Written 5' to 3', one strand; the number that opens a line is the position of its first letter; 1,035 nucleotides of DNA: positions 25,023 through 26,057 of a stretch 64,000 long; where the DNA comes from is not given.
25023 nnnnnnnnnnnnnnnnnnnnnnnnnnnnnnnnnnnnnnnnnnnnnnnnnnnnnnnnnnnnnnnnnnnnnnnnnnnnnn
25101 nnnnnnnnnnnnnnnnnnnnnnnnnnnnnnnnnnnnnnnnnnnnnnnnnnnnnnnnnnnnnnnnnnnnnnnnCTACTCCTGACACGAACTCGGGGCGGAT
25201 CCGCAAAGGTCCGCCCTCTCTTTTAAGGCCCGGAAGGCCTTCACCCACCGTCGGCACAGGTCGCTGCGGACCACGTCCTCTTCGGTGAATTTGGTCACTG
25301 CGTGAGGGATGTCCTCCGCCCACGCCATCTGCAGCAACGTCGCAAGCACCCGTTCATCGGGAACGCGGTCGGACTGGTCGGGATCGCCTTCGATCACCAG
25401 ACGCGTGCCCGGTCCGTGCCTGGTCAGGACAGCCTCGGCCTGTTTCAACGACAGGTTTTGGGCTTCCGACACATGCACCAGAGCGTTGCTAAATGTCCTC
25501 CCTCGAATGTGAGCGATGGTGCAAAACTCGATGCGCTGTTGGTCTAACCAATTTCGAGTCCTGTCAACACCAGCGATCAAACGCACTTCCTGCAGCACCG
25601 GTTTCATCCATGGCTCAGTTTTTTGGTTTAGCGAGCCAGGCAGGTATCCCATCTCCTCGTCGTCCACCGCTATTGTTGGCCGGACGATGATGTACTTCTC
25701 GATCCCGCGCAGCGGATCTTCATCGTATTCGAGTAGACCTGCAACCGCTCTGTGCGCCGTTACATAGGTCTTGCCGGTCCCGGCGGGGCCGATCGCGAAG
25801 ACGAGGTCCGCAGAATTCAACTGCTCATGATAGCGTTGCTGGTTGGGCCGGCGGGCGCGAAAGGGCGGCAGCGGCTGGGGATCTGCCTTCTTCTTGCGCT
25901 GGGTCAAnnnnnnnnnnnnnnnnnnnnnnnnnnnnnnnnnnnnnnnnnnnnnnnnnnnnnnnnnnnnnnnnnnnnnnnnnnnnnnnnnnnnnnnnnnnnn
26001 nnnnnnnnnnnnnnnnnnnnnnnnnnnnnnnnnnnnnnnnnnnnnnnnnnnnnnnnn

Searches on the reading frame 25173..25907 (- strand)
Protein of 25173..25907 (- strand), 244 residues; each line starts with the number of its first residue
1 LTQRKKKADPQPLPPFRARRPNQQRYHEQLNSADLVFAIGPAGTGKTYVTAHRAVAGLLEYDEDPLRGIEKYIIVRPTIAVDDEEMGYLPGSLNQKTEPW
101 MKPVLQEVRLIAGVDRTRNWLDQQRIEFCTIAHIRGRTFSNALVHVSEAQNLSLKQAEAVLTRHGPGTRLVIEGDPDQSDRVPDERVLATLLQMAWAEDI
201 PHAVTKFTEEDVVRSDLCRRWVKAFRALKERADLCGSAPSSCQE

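Call 101: search_protein_families(library=pfam, proteins=[window:25173-25907:-], max_evalue=0.01)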
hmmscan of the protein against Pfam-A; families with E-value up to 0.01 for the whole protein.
window:25173-25907:- (244 aa): 4 families
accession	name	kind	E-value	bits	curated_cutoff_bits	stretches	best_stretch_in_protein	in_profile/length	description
PF02562.22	PhoH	-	6.8e-50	169.8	27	1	17-225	3-204/205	PhoH-like protein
PF13604.12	AAA_30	-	7.8e-08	32.7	27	1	22-193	5-142/191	AAA domain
PF13245.12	AAA_19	-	7.2e-06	26.7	25.1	1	30-179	8-129/134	AAA domain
PF00580.27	UvrD-helicase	-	0.0031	17.7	23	0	23-60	5-40/271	UvrD/REP helicase N-terminal domain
